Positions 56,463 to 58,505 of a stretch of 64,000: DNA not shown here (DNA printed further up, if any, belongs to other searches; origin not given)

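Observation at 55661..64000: Low-G+C mosaic accessory region: secreted cell-wall hydrolases interleaved with unknown lipoproteins, beginning at a tRNA-Arg fragment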

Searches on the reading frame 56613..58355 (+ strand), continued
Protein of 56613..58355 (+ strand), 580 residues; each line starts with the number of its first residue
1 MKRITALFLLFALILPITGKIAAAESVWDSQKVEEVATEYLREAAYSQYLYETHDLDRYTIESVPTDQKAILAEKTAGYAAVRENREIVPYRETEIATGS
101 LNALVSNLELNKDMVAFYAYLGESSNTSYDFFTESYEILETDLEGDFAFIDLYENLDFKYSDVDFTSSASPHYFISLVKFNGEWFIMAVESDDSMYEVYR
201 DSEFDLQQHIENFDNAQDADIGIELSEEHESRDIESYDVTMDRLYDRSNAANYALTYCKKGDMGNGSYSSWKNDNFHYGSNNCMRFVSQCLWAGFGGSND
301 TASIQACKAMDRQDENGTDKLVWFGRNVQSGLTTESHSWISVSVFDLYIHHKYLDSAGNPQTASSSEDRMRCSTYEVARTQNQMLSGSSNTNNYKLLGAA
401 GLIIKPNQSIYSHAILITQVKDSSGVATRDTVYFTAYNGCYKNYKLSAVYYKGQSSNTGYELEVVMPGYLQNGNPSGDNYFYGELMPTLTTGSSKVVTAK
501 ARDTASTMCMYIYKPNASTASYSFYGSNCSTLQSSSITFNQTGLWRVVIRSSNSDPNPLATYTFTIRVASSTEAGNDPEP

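Call 83: search_protein_families(library=pfam, proteins=[L028:10243-11205:+, L028:11192-12496:+, L054:502-1005:+, L054:1057-1917:+, L059:3136-3648:+, L070:3696-4199:+, L070:4953-5306:+, L003:11194-11697:+, L003:11766-12203:+, L064:7796-8692:+], max_evalue=0.01)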
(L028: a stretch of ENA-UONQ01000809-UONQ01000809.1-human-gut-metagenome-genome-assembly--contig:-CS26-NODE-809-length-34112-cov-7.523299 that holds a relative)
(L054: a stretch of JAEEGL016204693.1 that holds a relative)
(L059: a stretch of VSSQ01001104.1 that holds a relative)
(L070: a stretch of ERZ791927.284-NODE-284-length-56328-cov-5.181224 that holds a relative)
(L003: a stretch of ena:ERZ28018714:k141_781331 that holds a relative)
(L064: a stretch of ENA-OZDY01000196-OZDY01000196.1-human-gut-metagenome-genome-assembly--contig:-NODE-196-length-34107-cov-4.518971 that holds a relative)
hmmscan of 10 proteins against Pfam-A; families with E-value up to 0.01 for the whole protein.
L028:10243-11205:+ (320 aa): 2 families
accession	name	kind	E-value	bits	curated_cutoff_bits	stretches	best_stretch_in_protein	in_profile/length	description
PF02407.22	Viral_Rep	-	2.7e-07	31.2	26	1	8-93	2-81/82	Putative viral replication protein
PF00910.28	RNA_helicase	-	3.2e-05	24.8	21.5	1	181-270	2-104/105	RNA helicase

L028:11192-12496:+ (434 aa): 2 families
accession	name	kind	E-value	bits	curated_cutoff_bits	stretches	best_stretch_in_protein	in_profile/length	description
PF01580.24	FtsK_SpoIIIE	-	4.2e-15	56.2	24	1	205-371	22-219/221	FtsK/SpoIIIE family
PF12846.13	AAA_10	-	0.0012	18.4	27.5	0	218-258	19-59/362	AAA-like domain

L054:502-1005:+ (167 aa): 5 families
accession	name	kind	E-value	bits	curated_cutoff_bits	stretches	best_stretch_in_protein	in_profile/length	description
PF08281.18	Sigma70_r4_2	-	8.2e-07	29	25.7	1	133-162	25-54/54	Sigma-70, region 4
PF04542.20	Sigma70_r2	-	3.9e-05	23.8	24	1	19-86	4-69/71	Sigma-70 region 2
PF13412.12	HTH_24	-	0.00011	22.1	21.9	1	134-161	17-44/48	Winged helix-turn-helix DNA-binding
PF13404.12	HTH_AsnC-type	-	0.00039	20.6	27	1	136-159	19-42/42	AsnC-type helix-turn-helix domain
PF00196.25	GerE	-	0.0097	16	23.5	0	124-162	7-45/57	Bacterial regulatory proteins, luxR family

L054:1057-1917:+ (286 aa): 1 family
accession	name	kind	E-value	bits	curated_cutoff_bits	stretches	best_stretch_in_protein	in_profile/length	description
PF14285.11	DUF4367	-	1.4e-09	38.9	22.1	1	178-284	3-110/110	Domain of unknown function (DUF4367)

L059:3136-3648:+ (170 aa): 4 families
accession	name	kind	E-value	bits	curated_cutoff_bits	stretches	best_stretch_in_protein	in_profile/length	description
PF08281.18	Sigma70_r4_2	-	1.5e-12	47.4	25.7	1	109-152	10-53/54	Sigma-70, region 4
PF04542.20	Sigma70_r2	-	1.3e-08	35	24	1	13-79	1-69/71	Sigma-70 region 2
PF04545.22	Sigma70_r4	-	4.5e-08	32.9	24.1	1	108-149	3-44/50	Sigma-70, region 4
PF00196.25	GerE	-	0.00086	19.3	23.5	0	109-138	2-30/57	Bacterial regulatory proteins, luxR family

L070:3696-4199:+ (167 aa): 6 families
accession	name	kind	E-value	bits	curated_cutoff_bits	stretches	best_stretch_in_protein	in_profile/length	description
PF08281.18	Sigma70_r4_2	-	2.3e-11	43.6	25.7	1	105-141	3-39/54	Sigma-70, region 4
PF04542.20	Sigma70_r2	-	2.4e-09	37.3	24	1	14-82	1-70/71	Sigma-70 region 2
PF04545.22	Sigma70_r4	-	4.7e-08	32.9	24.1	1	110-141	2-33/50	Sigma-70, region 4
PF07638.17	Sigma70_ECF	-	0.00083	19.7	21.1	0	110-142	133-165/185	ECF sigma factor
PF13936.12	HTH_38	-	0.0069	16.5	27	0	116-141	8-33/44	Helix-turn-helix domain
PF13384.12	HTH_23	-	0.007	16.6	24.6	0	115-141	4-30/50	Homeodomain-like domain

L070:4953-5306:+ (117 aa): 1 family
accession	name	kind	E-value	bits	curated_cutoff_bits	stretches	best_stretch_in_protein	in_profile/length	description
PF25354.1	Ig_NUP210_16th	-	0.0059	16.5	27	1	72-108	32-69/72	NUP210-like, Ig-like domain 16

L003:11194-11697:+ (167 aa): 0 families

L003:11766-12203:+ (145 aa): 0 families

L064:7796-8692:+ (298 aa): 0 families

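Call 89: predict_structure(alignment_id=A6)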
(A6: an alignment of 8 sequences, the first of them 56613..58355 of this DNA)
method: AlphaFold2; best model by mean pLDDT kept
length: 580 residues; sequences in the alignment: 8
mean_pLDDT: 71.8   pTM: 0.76
mean pLDDT of the five models: 71.8, 64.2, 63.8, 61.7, 61.4
residues with pLDDT >= 90: 98; 70-90: 266; 50-70: 110; < 50: 106
segments of 3 or more residues with pLDDT < 50: 1-3, 9-11, 13-22, 221-239, 260-273, 275-281, 309-337, 387-391, 453-457, 573-580
pLDDT, mean of each block of 10 residues (from residue 1): 50 46 64 95 94 93 93 90 71 77 92 90 82 86 90 85 77 91 93 77 81 68 40 36 81 74 39 47 72 76 51 34 36 43 71 59 60 75 60 73 67 82 70 75 81 54 82 65 82 89 79 89 80 90 86 63 80 41
secondary structure, 60 per line:
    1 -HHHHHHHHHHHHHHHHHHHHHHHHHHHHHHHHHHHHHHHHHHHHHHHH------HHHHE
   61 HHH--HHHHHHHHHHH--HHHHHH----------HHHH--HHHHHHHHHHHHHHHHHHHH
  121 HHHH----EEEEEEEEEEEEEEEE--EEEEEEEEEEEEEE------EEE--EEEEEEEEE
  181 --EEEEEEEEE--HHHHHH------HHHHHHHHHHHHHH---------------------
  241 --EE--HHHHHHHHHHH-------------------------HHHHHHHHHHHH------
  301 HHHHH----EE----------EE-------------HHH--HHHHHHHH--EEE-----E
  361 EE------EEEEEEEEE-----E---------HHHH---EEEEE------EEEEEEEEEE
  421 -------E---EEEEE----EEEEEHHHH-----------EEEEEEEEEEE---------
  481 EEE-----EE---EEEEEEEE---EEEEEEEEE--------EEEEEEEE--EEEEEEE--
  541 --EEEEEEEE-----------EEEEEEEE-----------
elements in order: H2-49 H56-59 H66-76 H79-84 H95-98 H101-124 E129-144 E147-160 E167-169 E172-180 E183-191 H194-199 H206-219 H247-257 H283-294 H301-305 H342-349 E352-354 E360-362 E369-377 H393-396 E400-404 E411-420 E432-436 E441-445 H446-449 E461-471 E481-483 E494-501 E505-513 E522-529 E532-538 E543-550 E562-569

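Call 92: fold_search(model_id=the predicted structure, library=pdb)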
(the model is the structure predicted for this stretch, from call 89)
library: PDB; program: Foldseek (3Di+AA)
matches with E <= 10: 1499; with E <= 0.001: 1
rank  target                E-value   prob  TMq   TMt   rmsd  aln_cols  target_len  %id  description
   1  9a4p_A                1.9e-08  1.00  0.33  0.44  18.8       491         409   12  Integrative model of YJCM-YJCN by crosslinking MS and deep learning (released 2024-09-18)
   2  3frp_G                3.8e-03  1.00  0.15  0.35   5.2       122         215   11  Crystal Structure of Cobra Venom Factor, a Co-factor for C3- and C5 convertase CVFBb (released 2009-04-28)
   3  6eca_A                3.8e-03  0.80  0.11  0.11  18.8       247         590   10  Lactobacillus rhamnosus Beta-glucuronidase (released 2019-02-13)
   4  6eca_B                4.5e-03  0.63  0.10  0.10  19.0       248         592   11  Lactobacillus rhamnosus Beta-glucuronidase (released 2019-02-13)
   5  5aa7_A                6.1e-03  1.00  0.12  0.39   4.7        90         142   18  Structural and functional characterization of a chitin-active 15.5 kDa lytic polysaccharide monooxygenase domain from  (released 2015-12-09)
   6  3b8l_F                6.1e-03  0.96  0.12  0.38  13.2       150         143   14  CRYSTAL STRUCTURE OF A PUTATIVE AROMATIC RING HYDROXYLASE (SARO_3538) FROM NOVOSPHINGOBIUM AROMATICIVORANS DSM AT 1.75 (released 2007-11-27)
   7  2xwx_A                7.1e-03  0.99  0.14  0.21  17.2       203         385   11  Vibrio cholerae colonization factor GbpA crystal structure (released 2011-11-16)
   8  5b71_E                8.3e-03  1.00  0.13  0.69   2.9       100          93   11  Crystal structure of complement C5 in complex with SKY59 (released 2017-05-03)
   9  4n3v_A                9.2e-03  1.00  0.16  0.47   9.5       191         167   12  Crystal structure of a bile-acid 7-alpha dehydratase (CLOHIR_00079) from Clostridium hiranonis DSM 13275 at 1.89 A res (released 2013-12-04)
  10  5gni_B                9.2e-03  0.85  0.11  0.29  15.9       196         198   10  The crystal structure of PECAM-1 IgL1-2 trans-homophilic dimer (released 2016-12-21)
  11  5jtw_B                9.7e-03  1.00  0.15  0.14   6.2       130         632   10  Crystal structure of complement C4b re-refined using iMDFF (released 2016-08-10)
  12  6jz2_A                9.7e-03  0.66  0.11  0.11  17.0       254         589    8  b-glucuronidase from Ruminococcus gnavus in complex with uronic isofagomine at 1.3 Angstroms resolution (released 2020-06-10)
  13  6jz4_B                1.1e-02  0.47  0.11  0.11  19.8       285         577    8  b-glucuronidase from Ruminococcus gnavus in complex with D-glucaro-d-lactam (released 2020-06-03)
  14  8k35_A                1.1e-02  0.54  0.10  0.07  30.9       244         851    9  Structure of the bacteriophage lambda tail tip complex (released 2023-11-15)
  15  3hrz_B                1.2e-02  0.99  0.14  0.29   6.7       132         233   10  Cobra Venom Factor (CVF) in complex with human factor B (released 2009-07-07)
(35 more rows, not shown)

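Call 100: find_encoding_contigs(protein=P0038, flank=10000, max_places=3)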
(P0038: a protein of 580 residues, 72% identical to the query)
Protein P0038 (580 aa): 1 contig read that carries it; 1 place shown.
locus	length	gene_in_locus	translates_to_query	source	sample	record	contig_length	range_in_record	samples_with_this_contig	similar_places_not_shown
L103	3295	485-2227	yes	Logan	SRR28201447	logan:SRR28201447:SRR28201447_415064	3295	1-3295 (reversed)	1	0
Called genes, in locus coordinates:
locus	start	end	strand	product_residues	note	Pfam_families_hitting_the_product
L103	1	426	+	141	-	?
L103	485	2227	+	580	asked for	PF12671:Amidase_6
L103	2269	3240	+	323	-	-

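Call 105: search_protein_families(library=padloc, proteins=[window:56613-58355:+], max_evalue=0.01)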
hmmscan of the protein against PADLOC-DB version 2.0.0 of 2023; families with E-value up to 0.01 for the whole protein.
window:56613-58355:+ (580 aa): 0 families
